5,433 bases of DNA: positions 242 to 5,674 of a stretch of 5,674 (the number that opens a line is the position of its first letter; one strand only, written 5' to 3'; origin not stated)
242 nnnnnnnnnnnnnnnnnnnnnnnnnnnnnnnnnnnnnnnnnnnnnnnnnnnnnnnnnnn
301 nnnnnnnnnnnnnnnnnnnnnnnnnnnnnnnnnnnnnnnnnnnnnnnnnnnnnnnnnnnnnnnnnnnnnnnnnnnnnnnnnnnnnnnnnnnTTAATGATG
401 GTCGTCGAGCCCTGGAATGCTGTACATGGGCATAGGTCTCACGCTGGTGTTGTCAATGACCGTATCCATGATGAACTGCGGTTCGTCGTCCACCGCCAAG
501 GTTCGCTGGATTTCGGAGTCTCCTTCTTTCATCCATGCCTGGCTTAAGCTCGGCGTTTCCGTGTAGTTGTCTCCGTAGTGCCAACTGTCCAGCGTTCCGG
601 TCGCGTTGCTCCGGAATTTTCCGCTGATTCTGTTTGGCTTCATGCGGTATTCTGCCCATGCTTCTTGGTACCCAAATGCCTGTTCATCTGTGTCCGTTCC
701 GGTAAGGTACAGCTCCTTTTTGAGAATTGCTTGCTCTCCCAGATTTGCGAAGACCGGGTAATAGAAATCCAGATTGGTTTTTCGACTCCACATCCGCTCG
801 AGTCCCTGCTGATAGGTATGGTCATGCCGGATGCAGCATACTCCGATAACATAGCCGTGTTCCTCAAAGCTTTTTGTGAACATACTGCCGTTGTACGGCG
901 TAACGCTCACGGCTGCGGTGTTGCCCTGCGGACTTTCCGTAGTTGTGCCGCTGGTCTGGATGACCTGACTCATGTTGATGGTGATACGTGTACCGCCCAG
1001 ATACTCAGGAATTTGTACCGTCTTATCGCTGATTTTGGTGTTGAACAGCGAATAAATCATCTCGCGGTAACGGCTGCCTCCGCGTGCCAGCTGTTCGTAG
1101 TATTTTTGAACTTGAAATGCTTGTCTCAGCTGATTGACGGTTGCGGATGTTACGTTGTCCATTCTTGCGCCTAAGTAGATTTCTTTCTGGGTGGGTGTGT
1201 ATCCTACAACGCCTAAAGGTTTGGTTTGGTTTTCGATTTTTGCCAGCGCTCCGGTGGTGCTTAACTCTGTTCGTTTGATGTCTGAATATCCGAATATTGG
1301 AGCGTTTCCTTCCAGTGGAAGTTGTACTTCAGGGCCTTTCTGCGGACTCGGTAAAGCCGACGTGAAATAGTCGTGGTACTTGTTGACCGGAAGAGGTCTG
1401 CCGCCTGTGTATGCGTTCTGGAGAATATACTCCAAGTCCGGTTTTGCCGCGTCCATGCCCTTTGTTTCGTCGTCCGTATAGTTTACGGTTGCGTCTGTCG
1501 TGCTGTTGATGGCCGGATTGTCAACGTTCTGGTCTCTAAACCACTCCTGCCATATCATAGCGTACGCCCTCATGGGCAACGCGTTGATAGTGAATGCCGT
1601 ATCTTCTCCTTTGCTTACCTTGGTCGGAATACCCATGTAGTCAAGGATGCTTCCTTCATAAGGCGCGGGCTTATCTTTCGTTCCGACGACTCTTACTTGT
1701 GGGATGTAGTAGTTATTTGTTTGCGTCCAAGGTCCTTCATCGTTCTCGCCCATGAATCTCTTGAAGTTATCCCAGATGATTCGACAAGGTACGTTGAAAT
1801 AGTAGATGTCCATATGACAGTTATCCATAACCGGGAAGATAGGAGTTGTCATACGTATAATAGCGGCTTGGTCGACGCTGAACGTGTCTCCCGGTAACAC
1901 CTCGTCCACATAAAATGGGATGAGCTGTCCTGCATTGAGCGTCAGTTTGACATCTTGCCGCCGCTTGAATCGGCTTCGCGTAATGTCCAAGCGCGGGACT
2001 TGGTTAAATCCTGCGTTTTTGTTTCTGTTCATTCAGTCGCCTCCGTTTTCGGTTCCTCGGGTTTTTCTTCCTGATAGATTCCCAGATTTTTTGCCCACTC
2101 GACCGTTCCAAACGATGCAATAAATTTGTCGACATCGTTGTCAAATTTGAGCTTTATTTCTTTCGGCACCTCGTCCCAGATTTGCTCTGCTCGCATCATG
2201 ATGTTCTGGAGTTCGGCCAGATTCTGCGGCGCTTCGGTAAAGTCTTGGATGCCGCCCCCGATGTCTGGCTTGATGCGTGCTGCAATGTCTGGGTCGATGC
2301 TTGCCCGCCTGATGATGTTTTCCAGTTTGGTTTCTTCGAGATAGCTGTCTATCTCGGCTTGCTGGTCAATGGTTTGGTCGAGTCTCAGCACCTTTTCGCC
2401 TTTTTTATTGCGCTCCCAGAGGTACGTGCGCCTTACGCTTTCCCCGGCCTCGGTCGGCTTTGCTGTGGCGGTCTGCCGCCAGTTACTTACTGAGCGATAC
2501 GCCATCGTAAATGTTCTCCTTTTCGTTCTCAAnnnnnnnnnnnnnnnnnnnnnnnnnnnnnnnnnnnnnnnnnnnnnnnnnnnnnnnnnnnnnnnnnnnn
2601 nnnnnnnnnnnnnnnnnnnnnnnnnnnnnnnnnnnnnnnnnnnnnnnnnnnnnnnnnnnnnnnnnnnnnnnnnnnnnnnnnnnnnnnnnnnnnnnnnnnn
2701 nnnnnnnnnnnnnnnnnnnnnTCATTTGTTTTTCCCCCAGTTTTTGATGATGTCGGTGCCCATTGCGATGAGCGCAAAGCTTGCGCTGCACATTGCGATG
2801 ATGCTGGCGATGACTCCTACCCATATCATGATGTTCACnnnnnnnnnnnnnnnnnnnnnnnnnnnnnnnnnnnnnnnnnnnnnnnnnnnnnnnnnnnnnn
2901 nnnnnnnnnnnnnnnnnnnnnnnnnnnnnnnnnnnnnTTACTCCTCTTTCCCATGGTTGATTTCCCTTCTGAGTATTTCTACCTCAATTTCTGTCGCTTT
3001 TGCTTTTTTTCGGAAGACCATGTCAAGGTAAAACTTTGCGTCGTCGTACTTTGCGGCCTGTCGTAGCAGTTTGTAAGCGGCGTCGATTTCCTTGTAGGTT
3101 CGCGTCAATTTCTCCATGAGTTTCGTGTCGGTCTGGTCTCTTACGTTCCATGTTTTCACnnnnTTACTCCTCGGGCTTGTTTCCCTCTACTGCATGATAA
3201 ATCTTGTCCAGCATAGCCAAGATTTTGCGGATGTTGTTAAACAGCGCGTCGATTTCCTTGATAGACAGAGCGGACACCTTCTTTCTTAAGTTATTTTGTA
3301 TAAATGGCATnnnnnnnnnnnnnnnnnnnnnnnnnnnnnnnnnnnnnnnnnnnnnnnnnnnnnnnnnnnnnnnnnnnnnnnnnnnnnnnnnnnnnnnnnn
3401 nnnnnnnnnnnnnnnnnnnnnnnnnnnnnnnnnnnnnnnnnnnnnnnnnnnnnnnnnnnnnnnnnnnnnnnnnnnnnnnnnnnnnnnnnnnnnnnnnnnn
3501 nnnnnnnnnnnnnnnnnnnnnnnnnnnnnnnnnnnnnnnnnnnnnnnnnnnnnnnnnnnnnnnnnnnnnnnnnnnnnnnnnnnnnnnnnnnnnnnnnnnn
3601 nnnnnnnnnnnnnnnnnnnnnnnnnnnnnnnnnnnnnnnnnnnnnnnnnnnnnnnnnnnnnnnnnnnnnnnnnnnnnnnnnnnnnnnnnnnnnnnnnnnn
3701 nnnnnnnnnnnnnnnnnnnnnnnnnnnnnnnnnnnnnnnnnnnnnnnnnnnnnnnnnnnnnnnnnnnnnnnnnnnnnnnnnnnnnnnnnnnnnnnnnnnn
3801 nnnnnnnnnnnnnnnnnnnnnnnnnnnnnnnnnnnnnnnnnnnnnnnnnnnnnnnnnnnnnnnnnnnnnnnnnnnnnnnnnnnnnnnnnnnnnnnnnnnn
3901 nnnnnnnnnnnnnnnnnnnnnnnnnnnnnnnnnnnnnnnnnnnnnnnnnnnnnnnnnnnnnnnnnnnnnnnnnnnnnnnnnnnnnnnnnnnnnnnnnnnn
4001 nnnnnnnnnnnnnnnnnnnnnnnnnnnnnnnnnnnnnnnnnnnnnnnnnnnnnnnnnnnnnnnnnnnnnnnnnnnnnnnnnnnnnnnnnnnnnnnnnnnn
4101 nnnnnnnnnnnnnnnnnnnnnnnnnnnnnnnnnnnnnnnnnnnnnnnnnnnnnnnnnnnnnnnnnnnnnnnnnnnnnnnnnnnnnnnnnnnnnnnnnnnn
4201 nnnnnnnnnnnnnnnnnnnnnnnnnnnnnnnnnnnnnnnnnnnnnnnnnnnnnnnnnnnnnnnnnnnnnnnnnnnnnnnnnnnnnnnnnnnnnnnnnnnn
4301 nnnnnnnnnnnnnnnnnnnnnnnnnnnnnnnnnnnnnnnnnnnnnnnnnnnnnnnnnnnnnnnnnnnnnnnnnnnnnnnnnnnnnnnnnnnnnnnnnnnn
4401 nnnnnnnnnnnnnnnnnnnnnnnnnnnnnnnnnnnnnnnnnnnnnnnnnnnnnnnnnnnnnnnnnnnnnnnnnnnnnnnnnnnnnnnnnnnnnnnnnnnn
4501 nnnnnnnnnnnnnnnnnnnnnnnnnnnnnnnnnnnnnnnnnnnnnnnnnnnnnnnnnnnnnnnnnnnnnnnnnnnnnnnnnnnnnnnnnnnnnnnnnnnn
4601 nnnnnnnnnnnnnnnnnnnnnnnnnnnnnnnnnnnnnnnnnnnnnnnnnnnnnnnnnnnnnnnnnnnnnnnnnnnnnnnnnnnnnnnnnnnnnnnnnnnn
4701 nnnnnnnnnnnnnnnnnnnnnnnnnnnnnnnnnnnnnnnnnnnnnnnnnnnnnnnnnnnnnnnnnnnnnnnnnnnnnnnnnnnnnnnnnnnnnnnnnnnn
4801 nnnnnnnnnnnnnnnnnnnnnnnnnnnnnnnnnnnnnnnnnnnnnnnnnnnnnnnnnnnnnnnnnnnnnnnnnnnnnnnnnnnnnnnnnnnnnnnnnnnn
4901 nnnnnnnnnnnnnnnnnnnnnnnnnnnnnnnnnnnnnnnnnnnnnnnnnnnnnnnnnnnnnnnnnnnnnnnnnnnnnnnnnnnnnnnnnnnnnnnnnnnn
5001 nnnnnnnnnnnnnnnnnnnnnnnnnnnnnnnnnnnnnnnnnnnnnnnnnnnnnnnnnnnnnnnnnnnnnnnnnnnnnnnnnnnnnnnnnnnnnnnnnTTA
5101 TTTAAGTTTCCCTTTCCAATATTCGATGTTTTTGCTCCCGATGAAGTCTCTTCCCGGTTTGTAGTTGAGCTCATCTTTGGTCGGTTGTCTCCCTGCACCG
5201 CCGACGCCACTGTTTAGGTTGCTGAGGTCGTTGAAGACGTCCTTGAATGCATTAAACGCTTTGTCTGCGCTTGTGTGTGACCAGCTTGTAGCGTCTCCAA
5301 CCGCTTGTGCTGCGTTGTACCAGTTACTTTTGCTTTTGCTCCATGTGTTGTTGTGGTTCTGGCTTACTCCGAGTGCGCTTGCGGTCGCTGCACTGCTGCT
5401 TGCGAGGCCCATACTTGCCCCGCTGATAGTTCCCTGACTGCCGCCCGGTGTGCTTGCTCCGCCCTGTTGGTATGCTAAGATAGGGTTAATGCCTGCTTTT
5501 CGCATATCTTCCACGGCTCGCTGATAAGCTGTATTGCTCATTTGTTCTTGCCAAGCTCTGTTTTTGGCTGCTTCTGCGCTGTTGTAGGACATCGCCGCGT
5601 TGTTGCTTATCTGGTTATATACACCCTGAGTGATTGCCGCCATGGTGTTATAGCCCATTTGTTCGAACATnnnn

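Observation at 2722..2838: Unannotated 35-38-aa single-transmembrane peptide in its own frame, a candidate lysis or membrane effector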

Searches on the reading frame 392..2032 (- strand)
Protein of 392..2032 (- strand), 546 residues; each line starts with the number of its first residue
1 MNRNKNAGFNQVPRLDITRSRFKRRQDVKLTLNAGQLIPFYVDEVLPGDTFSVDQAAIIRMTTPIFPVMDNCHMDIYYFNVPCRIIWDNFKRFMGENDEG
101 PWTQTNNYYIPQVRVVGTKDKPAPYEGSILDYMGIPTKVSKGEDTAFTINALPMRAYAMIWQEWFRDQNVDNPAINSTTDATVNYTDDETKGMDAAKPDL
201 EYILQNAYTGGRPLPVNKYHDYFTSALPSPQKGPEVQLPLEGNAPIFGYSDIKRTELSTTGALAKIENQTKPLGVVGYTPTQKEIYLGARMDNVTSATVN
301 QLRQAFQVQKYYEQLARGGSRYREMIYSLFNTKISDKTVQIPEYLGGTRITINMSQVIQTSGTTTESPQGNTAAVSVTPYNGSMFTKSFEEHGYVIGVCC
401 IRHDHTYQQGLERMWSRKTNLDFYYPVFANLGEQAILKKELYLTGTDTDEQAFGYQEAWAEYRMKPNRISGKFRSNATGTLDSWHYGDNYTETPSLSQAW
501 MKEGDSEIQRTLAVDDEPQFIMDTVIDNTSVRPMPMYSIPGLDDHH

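Call 3: search_protein_families(library=pfam, proteins=[window:392-2032:-], max_evalue=0.1)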
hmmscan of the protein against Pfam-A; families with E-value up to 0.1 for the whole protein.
window:392-2032:- (546 aa): 1 family
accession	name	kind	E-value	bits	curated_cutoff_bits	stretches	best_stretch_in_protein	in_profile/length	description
PF02305.22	Phage_F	-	6.2e-145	484.2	25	1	11-542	2-501/501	Capsid protein (F protein)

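Call 4: search_protein_families(library=phrogs, proteins=[window:392-2032:-], max_evalue=0.1)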
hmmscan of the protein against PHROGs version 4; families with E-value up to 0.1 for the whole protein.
window:392-2032:- (546 aa): 1 family
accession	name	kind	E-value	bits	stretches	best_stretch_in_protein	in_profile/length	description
phrog_514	-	head and packaging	1.7e-207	691.3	1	1-545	6-518/531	major head protein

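Call 77: find_related_loci(query=window:392-2032:-, collection=genome_contigs, flank=6000)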
Query window:392-2032:- (546 aa) in genome_contigs; peptide patterns used: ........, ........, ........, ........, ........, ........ (x = any residue, [..] = any of these).
17 stretches matched a pattern, but none encodes a relative of the query by tblastn (E <= 1e-3).

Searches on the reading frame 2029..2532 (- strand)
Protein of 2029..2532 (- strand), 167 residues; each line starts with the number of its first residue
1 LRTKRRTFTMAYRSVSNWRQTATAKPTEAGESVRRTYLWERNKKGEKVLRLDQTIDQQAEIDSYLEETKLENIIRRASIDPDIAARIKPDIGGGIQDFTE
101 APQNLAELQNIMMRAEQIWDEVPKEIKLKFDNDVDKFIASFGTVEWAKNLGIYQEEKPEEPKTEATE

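Call 3: search_protein_families(library=pfam, proteins=[window:2029-2532:-], max_evalue=0.1)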
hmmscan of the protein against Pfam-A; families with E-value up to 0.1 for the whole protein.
window:2029-2532:- (167 aa): 1 family
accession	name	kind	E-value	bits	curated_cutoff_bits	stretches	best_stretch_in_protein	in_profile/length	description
PF09675.16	Chlamy_scaf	-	3.1e-21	76.3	25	1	43-164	5-124/134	Chlamydia-phage Chp2 scaffold (Chlamy_scaf)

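Call 4: search_protein_families(library=phrogs, proteins=[window:2029-2532:-], max_evalue=0.1)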
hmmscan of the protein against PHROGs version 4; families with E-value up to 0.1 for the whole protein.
window:2029-2532:- (167 aa): 3 families
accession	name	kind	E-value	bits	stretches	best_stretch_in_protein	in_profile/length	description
phrog_1642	-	head and packaging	5.1e-27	95.7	1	46-166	12-132/152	virion structural protein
phrog_24309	-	head and packaging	1.3e-16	62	1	27-132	14-122/136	virion structural protein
phrog_24439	-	head and packaging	2.9e-12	47.6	1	94-157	5-68/82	virion structural protein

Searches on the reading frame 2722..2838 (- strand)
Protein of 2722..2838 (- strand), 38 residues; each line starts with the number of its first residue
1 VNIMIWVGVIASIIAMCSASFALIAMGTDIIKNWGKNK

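Call 3: search_protein_families(library=pfam, proteins=[window:2722-2838:-], max_evalue=0.1)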
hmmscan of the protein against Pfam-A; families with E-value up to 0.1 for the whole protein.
window:2722-2838:- (38 aa): 0 families

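Call 4: search_protein_families(library=phrogs, proteins=[window:2722-2838:-], max_evalue=0.1)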
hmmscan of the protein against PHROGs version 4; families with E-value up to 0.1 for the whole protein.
window:2722-2838:- (38 aa): 2 families
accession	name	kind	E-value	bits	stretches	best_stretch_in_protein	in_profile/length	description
phrog_31727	-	unknown function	0.048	14.9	1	3-17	29-43/47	-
phrog_5654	-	unknown function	0.066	14.3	1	8-34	37-65/70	-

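Call 38: search_protein_representatives(alignment_id=A2)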
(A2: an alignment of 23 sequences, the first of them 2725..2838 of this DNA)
Query: 23 sequences, 38 profile positions. Proteins with E-value up to 0.001 (for the whole library): 6; up to 1e-10: 1; up to 1e-30: 0. The best 6 are listed.
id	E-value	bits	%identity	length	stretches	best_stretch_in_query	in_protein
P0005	3.8e-18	81.0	-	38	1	1-38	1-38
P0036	6.5e-10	54.7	-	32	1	1-36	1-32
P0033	1.0e-09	54.0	-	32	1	1-36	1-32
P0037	6.6e-09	51.4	-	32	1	1-36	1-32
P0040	5.5e-07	45.3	-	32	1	1-36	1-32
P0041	7.8e-07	44.8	-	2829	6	16-36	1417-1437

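Call 45: search_protein_families(library=ncbifam, proteins=[window:2725-2838:-], max_evalue=10)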
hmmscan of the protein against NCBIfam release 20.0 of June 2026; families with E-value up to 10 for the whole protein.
seq(38 aa): 0 families

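Call 46: search_protein_families(library=padloc, proteins=[window:2725-2838:-], max_evalue=10)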
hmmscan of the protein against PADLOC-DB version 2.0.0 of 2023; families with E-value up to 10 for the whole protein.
seq(38 aa): 0 families

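Call 52: predict_structure(alignment_id=A2)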
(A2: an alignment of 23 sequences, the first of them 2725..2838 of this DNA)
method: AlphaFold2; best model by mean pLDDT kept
length: 38 residues; sequences in the alignment: 23
mean_pLDDT: 86.7   pTM: 0.39
mean pLDDT of the five models: 86.7, 85.2, 85.0, 81.6, 76.6
residues with pLDDT >= 90: 19; 70-90: 16; 50-70: 3; < 50: 0
segments of 3 or more residues with pLDDT < 50: none
pLDDT, mean of each block of 10 residues (from residue 1): 81 91 92 81
secondary structure, 60 per line:
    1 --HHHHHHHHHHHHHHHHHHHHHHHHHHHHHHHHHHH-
elements in order: H3-37

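Call 79: search_solved_structures(query=A2, max_evalue=10)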
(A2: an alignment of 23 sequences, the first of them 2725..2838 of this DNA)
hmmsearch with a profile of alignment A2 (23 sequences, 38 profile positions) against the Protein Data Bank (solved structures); distinct sequences matched with E-value up to 10: 2.
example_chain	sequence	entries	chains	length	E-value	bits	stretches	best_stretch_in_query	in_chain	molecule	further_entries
3vcy_A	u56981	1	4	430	0.87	12.6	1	7-22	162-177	UDP-N-acetylglucosamine 1-carboxyvinyltransferase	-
8c29_Z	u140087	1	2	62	5.4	10.1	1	13-27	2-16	Photosystem II reaction center protein Z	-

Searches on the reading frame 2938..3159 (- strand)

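Call 3: search_protein_families(library=pfam, proteins=[window:2938-3159:-], max_evalue=0.1)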
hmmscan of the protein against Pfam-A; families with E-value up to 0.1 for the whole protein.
window:2938-3159:- (73 aa): 5 families
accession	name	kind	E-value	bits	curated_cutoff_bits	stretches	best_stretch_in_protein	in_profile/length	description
PF10704.14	DUF2508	-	0.0097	16.5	22.5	1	5-41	9-45/71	Protein of unknown function (DUF2508)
PF23871.1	DUF7226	-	0.02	15.3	27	1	17-61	11-56/142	Domain of unknown function (DUF7226)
PF08824.15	Serine_rich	-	0.034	14.5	26.9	1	5-56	69-121/157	Serine rich protein interaction domain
PF19191.5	HEF_HK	-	0.047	14.6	24.1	1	1-33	27-59/67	HEF_HK domain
PF22159.1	PSMA-like_N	-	0.099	12.2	26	0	17-68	55-107/329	Maltose-forming alpha-amylase-like, N-terminal domain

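Call 4: search_protein_families(library=phrogs, proteins=[window:2938-3159:-], max_evalue=0.1)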
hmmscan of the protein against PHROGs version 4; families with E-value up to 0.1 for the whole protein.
window:2938-3159:- (73 aa): 0 families

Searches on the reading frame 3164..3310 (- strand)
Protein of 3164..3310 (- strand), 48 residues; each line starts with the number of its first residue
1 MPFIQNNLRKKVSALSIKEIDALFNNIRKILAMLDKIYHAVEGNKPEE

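Call 3: search_protein_families(library=pfam, proteins=[window:3164-3310:-], max_evalue=0.1)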
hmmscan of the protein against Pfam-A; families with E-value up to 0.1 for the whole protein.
window:3164-3310:- (48 aa): 0 families

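Call 4: search_protein_families(library=phrogs, proteins=[window:3164-3310:-], max_evalue=0.1)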
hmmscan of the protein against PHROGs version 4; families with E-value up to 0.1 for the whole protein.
window:3164-3310:- (48 aa): 1 family
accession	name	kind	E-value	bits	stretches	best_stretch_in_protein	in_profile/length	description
phrog_2637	-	unknown function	0.048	14.6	1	3-44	4-45/60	-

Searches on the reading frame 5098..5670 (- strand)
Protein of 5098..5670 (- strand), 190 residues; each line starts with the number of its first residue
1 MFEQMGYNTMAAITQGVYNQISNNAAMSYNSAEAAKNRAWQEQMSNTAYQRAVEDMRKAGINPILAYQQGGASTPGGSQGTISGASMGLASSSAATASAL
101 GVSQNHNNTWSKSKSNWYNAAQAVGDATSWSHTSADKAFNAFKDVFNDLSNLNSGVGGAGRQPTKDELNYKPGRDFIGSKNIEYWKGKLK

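Call 3: search_protein_families(library=pfam, proteins=[window:5098-5670:-], max_evalue=0.1)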
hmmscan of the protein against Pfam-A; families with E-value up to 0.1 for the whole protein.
window:5098-5670:- (190 aa): 0 families

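Call 4: search_protein_families(library=phrogs, proteins=[window:5098-5670:-], max_evalue=0.1)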
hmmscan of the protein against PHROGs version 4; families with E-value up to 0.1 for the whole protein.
window:5098-5670:- (190 aa): 17 families
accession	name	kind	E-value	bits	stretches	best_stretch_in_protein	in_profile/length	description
phrog_8742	-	tail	1.3e-79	268.7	1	1-183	100-283/287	pilot protein for DNA ejection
phrog_11693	-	tail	1.3e-27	98.4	1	11-138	15-147/228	pilot protein for DNA ejection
phrog_27063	-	tail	2.7e-25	90.6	1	14-107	39-132/306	pilot protein for DNA ejection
phrog_5158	-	unknown function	2.5e-22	80.9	1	9-116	50-161/322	-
phrog_18604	-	tail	3.7e-22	80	1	8-145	83-229/284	minor tail protein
phrog_21483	-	unknown function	7.2e-22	79.3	1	8-91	77-161/303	-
phrog_22637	-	tail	4.4e-21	76.8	1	11-127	9-121/264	pilot protein for DNA ejection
phrog_8693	-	tail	8.7e-21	76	1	16-128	14-131/258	pilot protein for DNA ejection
phrog_16516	-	tail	5e-18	66.7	1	10-104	24-117/186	minor tail protein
phrog_35928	-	tail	2.3e-17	64.3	1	26-86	66-125/172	pilot protein for DNA ejection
phrog_34374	-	tail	7.4e-17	62.5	1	14-135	157-270/310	pilot protein for DNA ejection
phrog_25360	-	unknown function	1.7e-14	55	1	25-94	50-107/316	-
phrog_20617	-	tail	4.9e-11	44.2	1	15-153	10-146/200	minor tail protein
phrog_23656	-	head and packaging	1.2e-08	35.8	1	39-89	2-52/175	virion structural protein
phrog_8689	-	tail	1.1e-07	32.9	1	28-101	43-122/327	pilot protein for DNA ejection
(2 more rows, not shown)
